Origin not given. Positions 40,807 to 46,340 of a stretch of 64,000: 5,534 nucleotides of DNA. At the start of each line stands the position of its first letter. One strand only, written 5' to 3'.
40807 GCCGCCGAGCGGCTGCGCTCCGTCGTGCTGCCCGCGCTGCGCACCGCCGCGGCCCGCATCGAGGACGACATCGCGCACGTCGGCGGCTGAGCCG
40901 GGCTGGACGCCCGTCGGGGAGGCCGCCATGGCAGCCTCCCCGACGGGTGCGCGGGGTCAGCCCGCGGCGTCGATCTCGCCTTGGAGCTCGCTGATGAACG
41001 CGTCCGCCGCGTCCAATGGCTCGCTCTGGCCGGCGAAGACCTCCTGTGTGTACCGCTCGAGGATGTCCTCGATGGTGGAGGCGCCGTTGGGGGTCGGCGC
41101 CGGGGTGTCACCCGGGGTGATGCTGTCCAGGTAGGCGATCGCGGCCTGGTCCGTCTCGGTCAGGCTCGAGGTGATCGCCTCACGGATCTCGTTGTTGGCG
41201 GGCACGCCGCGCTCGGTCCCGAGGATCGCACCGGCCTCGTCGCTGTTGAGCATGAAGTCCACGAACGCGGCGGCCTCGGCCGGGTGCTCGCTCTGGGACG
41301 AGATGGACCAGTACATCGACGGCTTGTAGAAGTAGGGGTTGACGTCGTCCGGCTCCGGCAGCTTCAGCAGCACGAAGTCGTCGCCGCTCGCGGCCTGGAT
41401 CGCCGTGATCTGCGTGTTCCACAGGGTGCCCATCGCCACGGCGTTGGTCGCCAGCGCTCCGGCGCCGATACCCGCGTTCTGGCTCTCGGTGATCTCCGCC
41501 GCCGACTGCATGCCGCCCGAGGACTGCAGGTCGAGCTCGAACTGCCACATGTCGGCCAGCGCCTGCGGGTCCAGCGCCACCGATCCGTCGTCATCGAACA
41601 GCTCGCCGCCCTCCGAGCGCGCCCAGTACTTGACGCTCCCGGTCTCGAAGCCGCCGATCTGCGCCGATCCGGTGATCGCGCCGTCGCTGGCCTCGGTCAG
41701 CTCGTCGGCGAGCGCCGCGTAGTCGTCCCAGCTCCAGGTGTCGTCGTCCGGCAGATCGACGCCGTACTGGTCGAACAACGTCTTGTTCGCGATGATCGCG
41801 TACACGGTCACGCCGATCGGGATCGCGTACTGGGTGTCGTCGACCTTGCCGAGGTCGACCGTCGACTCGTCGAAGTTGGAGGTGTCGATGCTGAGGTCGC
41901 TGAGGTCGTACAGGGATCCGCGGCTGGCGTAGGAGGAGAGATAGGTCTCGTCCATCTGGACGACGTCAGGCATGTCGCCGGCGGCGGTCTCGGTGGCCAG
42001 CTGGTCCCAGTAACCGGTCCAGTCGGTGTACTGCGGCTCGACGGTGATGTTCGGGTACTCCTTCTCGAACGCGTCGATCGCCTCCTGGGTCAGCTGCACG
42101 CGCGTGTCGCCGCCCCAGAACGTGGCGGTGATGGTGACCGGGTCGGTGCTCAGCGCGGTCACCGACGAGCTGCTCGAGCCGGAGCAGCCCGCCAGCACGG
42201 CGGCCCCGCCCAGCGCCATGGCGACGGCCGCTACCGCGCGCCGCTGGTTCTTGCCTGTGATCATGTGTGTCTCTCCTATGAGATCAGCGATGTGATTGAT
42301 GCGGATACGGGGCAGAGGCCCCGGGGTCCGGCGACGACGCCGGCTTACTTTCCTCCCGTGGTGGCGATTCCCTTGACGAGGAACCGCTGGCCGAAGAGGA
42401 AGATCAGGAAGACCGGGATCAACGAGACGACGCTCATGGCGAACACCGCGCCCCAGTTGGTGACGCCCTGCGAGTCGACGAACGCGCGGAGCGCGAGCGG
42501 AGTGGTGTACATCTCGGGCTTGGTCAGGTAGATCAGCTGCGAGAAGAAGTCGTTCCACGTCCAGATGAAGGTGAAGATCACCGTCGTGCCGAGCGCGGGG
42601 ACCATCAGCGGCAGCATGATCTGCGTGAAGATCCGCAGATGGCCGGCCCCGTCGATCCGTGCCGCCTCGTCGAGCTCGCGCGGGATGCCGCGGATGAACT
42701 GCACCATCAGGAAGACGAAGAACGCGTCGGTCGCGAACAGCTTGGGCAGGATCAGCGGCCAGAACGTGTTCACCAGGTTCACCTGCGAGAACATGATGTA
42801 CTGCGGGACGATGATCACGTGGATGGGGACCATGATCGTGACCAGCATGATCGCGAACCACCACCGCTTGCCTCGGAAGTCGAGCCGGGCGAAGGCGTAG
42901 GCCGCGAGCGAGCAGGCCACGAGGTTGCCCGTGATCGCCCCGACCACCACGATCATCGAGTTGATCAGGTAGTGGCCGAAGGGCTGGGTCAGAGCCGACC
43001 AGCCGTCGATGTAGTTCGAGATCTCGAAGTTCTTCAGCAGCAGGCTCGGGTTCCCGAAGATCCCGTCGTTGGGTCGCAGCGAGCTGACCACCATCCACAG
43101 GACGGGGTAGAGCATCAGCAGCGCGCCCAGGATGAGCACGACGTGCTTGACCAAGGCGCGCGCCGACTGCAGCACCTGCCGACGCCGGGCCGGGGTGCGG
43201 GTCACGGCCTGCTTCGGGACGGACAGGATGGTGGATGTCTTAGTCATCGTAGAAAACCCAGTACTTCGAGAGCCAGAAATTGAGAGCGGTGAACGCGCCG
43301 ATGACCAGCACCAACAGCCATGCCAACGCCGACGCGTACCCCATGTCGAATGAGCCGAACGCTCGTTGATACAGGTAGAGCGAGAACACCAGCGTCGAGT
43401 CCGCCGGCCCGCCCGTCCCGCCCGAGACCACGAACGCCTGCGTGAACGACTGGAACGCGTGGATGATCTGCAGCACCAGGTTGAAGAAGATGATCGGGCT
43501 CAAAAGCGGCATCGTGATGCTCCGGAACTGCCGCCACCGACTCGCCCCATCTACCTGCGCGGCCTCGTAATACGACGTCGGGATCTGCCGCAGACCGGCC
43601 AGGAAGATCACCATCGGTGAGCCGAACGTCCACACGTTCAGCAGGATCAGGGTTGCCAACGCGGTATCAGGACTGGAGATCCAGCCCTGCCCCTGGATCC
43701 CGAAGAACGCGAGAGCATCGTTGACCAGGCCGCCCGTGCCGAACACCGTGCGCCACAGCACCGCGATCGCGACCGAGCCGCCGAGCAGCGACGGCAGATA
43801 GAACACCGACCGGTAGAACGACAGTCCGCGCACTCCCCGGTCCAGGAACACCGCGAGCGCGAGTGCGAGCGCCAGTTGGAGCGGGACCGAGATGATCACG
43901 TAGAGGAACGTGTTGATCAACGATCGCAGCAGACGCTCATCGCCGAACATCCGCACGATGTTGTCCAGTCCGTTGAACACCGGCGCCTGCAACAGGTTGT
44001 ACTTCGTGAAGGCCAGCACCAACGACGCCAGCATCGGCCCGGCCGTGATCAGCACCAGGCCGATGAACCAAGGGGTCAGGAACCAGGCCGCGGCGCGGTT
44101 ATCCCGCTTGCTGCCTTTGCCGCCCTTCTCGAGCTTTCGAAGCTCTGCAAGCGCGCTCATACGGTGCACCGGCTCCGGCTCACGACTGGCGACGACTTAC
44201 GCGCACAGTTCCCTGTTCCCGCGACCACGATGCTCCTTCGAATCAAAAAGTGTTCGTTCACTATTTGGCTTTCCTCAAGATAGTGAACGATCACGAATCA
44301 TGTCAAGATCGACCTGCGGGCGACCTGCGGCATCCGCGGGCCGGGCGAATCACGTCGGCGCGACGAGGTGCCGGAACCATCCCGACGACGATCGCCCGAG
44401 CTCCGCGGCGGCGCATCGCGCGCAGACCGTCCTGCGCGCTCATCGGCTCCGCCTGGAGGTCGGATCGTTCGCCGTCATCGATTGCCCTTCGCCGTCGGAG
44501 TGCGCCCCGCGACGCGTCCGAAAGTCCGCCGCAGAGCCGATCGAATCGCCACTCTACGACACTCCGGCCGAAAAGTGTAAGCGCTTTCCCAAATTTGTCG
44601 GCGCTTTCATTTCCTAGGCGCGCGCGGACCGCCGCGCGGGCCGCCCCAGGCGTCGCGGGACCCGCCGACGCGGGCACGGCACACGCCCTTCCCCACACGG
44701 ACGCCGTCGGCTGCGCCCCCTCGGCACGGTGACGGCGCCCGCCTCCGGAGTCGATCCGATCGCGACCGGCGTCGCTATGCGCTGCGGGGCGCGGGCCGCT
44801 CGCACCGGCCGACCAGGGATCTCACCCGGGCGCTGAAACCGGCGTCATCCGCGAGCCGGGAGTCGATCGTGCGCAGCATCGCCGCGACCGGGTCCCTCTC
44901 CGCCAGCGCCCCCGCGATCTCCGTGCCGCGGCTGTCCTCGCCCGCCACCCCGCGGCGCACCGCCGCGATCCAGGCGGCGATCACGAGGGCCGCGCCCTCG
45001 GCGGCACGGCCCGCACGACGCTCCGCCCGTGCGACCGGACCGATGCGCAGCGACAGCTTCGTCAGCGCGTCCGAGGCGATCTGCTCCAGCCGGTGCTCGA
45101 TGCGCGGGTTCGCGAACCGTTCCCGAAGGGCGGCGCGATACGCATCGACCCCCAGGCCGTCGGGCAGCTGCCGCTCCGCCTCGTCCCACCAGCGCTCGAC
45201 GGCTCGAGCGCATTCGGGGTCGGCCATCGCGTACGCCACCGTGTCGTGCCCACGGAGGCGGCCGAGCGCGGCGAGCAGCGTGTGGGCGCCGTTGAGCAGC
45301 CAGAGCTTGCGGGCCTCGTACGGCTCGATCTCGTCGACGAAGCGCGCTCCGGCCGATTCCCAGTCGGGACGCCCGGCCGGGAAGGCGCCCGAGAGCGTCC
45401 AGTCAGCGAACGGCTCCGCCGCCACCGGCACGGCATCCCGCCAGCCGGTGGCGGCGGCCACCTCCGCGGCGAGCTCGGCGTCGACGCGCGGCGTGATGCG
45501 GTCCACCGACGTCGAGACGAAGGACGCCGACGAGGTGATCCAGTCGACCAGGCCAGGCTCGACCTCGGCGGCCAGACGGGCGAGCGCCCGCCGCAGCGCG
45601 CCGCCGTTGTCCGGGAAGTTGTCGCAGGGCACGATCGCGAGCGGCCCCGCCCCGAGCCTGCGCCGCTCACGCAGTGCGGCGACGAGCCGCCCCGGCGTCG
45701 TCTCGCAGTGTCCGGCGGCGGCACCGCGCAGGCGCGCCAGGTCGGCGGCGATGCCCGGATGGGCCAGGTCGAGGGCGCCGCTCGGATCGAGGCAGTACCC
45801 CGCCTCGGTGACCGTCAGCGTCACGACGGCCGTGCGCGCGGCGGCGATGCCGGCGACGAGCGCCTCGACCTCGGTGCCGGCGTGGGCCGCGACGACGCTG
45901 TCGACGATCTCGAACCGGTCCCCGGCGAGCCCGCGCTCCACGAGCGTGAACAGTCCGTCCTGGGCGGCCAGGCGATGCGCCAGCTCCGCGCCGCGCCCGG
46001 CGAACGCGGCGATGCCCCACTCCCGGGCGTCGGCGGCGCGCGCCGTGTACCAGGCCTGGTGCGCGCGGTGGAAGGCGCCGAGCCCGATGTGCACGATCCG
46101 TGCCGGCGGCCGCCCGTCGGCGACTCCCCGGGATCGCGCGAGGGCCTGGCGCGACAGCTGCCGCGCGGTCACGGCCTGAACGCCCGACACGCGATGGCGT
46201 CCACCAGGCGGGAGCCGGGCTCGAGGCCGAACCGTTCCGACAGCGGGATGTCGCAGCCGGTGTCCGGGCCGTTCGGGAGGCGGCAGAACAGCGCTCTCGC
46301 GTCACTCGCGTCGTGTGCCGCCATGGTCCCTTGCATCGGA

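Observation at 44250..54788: A recurring 12-bp operator (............) links a giant exoprotein, an ABC importer, a LacI regulator and three dehydrogenases into one putative regulon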

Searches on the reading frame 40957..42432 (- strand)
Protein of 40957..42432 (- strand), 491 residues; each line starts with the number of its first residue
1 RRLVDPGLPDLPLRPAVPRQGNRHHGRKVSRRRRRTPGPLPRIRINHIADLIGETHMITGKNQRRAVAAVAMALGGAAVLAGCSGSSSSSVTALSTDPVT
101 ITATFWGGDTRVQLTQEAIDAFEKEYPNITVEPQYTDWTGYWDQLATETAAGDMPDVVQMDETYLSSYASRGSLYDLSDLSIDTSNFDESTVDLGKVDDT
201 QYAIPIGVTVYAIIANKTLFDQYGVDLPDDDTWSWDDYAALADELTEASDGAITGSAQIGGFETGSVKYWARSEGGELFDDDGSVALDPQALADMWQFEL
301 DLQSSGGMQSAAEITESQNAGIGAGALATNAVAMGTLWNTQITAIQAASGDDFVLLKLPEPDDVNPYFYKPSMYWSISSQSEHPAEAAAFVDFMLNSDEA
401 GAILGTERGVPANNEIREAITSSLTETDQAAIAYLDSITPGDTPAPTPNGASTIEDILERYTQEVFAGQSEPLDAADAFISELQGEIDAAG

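Call 9: search_protein_families(library=pfam, proteins=[window:40957-42432:-], max_evalue=0.001)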
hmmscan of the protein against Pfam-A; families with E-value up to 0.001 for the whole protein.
window:40957-42432:- (491 aa): 3 families
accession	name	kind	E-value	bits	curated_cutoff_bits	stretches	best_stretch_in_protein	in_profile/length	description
PF01547.30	SBP_bac_1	-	1.1e-33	117.9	26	1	115-399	10-305/307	Bacterial extracellular solute-binding protein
PF13416.11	SBP_bac_8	-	1.4e-30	107.4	27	1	117-418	1-267/279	Bacterial extracellular solute-binding protein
PF13531.11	SBP_bac_11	-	0.00025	21.3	25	0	323-404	147-221/227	Bacterial extracellular solute-binding protein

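Call 30: search_protein_families(library=ncbifam, proteins=[window:40957-42432:-], max_evalue=0.00001)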
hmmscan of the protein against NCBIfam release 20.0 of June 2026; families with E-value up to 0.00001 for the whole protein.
window:40957-42432:- (491 aa): 3 families
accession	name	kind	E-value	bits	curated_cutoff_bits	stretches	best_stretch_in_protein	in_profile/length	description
NF053763.1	ABCarbgalBndGanS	equivalog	6.6e-10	38.3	700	1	76-230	12-165/420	galactooligosaccharide ABC transporter substrate-binding protein GanS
TIGR03850.1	bind_CPR_0540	equivalog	1.3e-08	34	299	1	65-249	2-195/437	carbohydrate ABC transporter substrate-binding protein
TIGR03851.1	chitin_NgcE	equivalog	3.8e-06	26.1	399.65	1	110-247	51-195/450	N-acetylglucosamine/diacetylchitobiose ABC transporter substrate-binding protein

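Call 94: search_solved_structures(query=window:40957-42270:-, max_evalue=1e-10)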
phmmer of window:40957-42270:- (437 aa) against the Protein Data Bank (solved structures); distinct sequences matched with E-value up to 1e-10: 18.
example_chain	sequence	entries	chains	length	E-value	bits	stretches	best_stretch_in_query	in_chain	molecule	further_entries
5z6b_A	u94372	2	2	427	8.1e-56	193.3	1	18-426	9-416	Putative ABC transporter substrate-binding protein YesO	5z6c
4r6k_A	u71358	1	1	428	2.6e-54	188.3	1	42-426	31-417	SOLUTE-BINDING PROTEIN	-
4ovj_A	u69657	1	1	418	2.9e-41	145.3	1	28-430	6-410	Extracellular solute-binding protein family 1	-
4ry1_A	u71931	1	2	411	3.4e-28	102.3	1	47-366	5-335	Periplasmic solute binding protein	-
2uvg_A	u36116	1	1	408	3.9e-27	98.8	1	45-186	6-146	ABC TYPE PERIPLASMIC SUGAR-BINDING PROTEIN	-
2uvh_A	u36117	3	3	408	4.2e-27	98.7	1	45-184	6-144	ABC TYPE PERIPLASMIC SUGAR-BINDING PROTEIN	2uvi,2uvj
4jxi_A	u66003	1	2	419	1.6e-26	96.7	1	45-185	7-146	design cystein esterase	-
3u1o_A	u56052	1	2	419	2.5e-26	96.1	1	45-184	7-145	De Novo design cysteine esterase ECH19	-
5f7v_A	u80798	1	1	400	2e-17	66.8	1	47-229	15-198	Lmo0181 protein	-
4qrz_A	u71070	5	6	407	1.5e-14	57.4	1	46-424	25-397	ABC-TYPE SUGAR TRANSPORTER | ABC transporter, substrate binding protein (Sugar)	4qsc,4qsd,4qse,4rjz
4r9f_A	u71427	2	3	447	1.8e-14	57.1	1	14-342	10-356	MBP1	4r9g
7x0i_A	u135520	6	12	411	3.6e-12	49.5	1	54-300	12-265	CbpB | CpbB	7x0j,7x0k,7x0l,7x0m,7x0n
4rk2_A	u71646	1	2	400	1.5e-11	47.4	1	39-359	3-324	Putative sugar ABC transporter, substrate-binding protein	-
6rjy_A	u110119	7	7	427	4.6e-11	45.8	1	46-362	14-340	Arabino-oligosaccharids-binding protein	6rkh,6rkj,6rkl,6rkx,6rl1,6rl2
6pql_A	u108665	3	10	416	5e-11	45.7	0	46-343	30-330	ABC transporter sugar-binding protein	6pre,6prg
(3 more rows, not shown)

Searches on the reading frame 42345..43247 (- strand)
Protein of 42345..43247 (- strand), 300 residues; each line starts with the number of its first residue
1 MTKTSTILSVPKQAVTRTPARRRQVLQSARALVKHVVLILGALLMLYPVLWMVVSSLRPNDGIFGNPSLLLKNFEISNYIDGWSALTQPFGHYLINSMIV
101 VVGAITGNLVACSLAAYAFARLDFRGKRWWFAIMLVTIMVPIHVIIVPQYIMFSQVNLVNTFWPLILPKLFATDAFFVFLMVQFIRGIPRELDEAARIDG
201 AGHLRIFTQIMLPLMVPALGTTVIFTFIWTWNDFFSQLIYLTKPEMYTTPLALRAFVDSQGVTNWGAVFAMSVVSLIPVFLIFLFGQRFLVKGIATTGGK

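Call 9: search_protein_families(library=pfam, proteins=[window:42345-43247:-], max_evalue=0.001)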
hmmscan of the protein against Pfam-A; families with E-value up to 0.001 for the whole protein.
window:42345-43247:- (300 aa): 1 family
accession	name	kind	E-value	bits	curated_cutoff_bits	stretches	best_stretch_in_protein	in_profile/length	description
PF00528.27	BPD_transp_1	-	6.5e-19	68.8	26.4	1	114-294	8-182/184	Binding-protein-dependent transport system inner membrane component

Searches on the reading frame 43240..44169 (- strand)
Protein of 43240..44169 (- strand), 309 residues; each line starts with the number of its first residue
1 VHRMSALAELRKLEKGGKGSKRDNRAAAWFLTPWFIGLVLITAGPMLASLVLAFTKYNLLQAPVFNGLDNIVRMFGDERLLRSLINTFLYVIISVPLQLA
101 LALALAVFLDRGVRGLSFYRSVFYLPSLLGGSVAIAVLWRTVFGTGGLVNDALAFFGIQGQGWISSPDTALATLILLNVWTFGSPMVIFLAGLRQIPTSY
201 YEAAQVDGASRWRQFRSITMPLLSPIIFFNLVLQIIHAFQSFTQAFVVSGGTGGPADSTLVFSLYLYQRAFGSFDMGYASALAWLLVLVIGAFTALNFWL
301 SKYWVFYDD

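Call 9: search_protein_families(library=pfam, proteins=[window:43240-44169:-], max_evalue=0.001)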
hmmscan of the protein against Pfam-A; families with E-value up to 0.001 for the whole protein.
window:43240-44169:- (309 aa): 1 family
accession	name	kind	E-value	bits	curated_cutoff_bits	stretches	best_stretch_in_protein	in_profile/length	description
PF00528.27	BPD_transp_1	-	2.5e-13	50.6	26.4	1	79-297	14-171/184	Binding-protein-dependent transport system inner membrane component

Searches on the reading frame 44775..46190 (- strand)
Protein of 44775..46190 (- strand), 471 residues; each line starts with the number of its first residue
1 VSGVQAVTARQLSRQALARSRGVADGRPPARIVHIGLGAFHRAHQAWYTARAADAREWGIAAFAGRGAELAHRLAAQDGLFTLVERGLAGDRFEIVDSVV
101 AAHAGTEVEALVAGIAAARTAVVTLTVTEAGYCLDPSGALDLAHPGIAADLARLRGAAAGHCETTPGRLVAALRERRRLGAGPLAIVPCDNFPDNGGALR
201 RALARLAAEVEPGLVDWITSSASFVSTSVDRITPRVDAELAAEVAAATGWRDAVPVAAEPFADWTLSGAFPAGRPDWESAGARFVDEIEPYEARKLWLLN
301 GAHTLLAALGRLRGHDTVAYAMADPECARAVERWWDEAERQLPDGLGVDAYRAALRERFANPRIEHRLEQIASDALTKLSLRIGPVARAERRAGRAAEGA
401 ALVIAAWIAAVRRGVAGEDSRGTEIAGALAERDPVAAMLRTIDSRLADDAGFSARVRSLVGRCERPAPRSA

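Call 9: search_protein_families(library=pfam, proteins=[window:44775-46190:-], max_evalue=0.001)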
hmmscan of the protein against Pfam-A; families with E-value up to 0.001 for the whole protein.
window:44775-46190:- (471 aa): 2 families
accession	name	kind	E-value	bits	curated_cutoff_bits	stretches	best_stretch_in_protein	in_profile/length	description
PF01232.29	Mannitol_dh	-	3.5e-36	125.5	27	1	31-278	2-198/199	Mannitol dehydrogenase Rossmann domain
PF08125.19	Mannitol_dh_C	-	2.7e-24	86.2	30.7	1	288-425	2-138/190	Mannitol dehydrogenase C-terminal domain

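Call 30: search_protein_families(library=ncbifam, proteins=[window:44775-46190:-], max_evalue=0.00001)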
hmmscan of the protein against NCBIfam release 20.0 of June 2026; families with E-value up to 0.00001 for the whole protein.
window:44775-46190:- (471 aa): 11 families
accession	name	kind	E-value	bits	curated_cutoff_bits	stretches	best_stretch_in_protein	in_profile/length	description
NF043014.1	DArabDhDalD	equivalog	3e-75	253.7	600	1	33-417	2-391/452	D-arabinitol 4-dehydrogenase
NF011611.0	PRK15037.1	subfamily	5.7e-74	249.4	603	1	26-446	19-437/486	fructuronate reductase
NF002969.0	PRK03643.1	subfamily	1e-42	146.4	359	1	166-414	142-402/482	tagaturonate reductase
NF002653.0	PRK02318.2-6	equivalog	6.3e-19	68.3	404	1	163-380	95-302/387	mannitol-1-phosphate 5-dehydrogenase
NF002652.0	PRK02318.2-5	equivalog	3.2e-17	62.7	356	1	176-389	106-308/377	mannitol-1-phosphate 5-dehydrogenase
NF002649.0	PRK02318.2-1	equivalog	1.2e-15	57.3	422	1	170-382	102-303/386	mannitol-1-phosphate 5-dehydrogenase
NF002646.0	PRK02318.1-2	equivalog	7.3e-15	54.9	368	1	172-437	102-357/382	mannitol-1-phosphate 5-dehydrogenase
NF002648.0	PRK02318.1-4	equivalog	3e-13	49.8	719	1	176-439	106-359/382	mannitol-1-phosphate 5-dehydrogenase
NF002647.0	PRK02318.1-3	equivalog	5.1e-10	39.2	357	1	182-380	116-304/384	mannitol-1-phosphate 5-dehydrogenase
NF002650.0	PRK02318.2-2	equivalog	3.6e-07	29.6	359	1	183-380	115-304/388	mannitol-1-phosphate 5-dehydrogenase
NF002645.0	PRK02318.1-1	equivalog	3.8e-07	29.6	389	1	253-378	161-288/368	mannitol-1-phosphate 5-dehydrogenase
